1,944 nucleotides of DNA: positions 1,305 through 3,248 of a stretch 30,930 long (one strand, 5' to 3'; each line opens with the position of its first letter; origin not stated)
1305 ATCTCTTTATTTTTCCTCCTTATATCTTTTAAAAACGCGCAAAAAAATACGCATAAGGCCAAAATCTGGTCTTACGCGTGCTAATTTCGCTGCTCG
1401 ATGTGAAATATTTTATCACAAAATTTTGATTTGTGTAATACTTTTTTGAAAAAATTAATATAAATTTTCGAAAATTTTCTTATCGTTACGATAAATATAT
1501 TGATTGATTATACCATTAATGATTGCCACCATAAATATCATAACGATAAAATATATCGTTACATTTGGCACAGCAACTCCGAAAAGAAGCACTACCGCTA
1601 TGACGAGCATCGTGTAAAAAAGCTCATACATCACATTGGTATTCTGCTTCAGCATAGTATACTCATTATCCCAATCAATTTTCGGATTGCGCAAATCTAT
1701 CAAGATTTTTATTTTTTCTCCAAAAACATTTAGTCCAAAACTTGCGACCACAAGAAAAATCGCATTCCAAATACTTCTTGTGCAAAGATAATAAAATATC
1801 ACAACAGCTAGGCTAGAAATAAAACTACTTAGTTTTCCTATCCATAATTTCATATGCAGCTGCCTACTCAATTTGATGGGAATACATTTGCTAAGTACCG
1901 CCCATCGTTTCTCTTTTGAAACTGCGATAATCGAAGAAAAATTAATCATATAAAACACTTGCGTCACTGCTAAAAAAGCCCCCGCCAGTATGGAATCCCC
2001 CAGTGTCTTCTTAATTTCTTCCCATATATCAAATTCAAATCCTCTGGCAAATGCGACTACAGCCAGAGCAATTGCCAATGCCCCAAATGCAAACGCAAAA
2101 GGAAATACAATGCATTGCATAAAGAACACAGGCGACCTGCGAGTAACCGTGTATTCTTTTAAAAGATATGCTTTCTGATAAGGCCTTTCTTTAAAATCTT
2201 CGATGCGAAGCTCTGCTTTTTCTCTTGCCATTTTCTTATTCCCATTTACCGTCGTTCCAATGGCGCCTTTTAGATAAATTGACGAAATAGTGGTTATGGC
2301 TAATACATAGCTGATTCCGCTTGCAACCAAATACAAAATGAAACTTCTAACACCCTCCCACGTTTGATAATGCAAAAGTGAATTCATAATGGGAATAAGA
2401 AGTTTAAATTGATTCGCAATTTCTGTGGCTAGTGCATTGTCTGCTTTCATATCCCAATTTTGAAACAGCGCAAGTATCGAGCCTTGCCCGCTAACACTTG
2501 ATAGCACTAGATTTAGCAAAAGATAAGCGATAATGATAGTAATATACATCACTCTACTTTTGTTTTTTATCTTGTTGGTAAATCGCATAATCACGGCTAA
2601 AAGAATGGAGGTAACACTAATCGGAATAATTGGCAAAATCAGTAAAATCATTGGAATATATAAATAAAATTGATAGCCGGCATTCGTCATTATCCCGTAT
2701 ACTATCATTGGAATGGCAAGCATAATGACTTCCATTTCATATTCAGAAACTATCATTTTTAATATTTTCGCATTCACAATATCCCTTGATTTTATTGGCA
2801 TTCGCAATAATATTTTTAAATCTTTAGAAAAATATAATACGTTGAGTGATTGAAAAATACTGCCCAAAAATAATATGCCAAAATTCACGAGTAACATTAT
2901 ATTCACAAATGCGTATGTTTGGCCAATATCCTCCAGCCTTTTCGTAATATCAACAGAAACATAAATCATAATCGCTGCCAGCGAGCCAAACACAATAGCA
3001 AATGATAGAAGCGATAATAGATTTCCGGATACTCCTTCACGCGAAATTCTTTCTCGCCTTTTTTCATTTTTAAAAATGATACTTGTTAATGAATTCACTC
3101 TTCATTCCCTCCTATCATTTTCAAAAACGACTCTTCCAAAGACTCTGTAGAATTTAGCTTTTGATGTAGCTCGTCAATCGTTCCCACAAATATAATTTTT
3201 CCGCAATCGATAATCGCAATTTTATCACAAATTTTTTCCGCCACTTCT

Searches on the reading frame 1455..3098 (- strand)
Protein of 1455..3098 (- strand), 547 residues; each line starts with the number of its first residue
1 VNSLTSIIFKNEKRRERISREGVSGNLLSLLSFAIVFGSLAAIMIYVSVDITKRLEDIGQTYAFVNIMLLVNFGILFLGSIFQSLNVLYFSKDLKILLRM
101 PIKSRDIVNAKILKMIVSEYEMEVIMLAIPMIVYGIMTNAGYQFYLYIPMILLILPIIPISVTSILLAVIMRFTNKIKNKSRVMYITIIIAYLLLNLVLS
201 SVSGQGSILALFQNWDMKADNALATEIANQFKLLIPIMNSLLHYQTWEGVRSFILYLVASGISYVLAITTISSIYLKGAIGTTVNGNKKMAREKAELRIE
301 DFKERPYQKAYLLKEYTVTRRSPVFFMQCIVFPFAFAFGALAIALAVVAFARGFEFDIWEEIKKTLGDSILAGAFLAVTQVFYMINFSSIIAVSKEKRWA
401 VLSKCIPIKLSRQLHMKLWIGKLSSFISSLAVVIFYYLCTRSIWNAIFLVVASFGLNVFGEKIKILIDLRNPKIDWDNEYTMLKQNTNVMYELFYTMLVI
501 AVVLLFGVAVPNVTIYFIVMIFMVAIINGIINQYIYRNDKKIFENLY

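Call 31: find_encoding_contigs(protein=window:1455-3098:-, flank=10000, max_places=3)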
Protein window:1455-3098:- (547 aa): 6 contigs read that carry it; 3 places shown.
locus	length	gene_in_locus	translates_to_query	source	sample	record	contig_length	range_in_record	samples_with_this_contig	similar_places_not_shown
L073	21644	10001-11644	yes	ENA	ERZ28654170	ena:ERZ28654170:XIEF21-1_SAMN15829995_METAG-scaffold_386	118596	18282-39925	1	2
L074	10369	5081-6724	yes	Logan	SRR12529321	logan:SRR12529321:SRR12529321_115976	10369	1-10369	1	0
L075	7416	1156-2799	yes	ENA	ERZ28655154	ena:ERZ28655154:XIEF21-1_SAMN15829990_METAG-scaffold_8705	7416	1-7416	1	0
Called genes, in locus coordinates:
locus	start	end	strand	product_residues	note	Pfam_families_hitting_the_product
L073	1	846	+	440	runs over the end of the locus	PF00344:SecY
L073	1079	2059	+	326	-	PF00579:tRNA-synt_1b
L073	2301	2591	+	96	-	PF11007:CotJA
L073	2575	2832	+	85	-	PF12652:CotJB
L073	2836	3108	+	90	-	PF05067:Mn_catalase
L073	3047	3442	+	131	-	PF05067:Mn_catalase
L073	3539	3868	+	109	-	-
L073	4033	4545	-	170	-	-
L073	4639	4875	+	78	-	PF12844:HTH_19, PF13443:HTH_26, PF13560:HTH_31, PF01381:HTH_3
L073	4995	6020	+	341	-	PF01300:Sua5_yciO_yrdC, PF03481:Sua5_C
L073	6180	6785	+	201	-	PF01471:PG_binding_1, PF00246:Peptidase_M14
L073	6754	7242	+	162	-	PF00246:Peptidase_M14 (weak)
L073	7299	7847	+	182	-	PF20935:DUF6847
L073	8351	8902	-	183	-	-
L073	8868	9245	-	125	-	-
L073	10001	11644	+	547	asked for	PF16949:ABC_tran_2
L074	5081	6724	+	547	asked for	PF16949:ABC_tran_2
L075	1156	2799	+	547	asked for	PF16949:ABC_tran_2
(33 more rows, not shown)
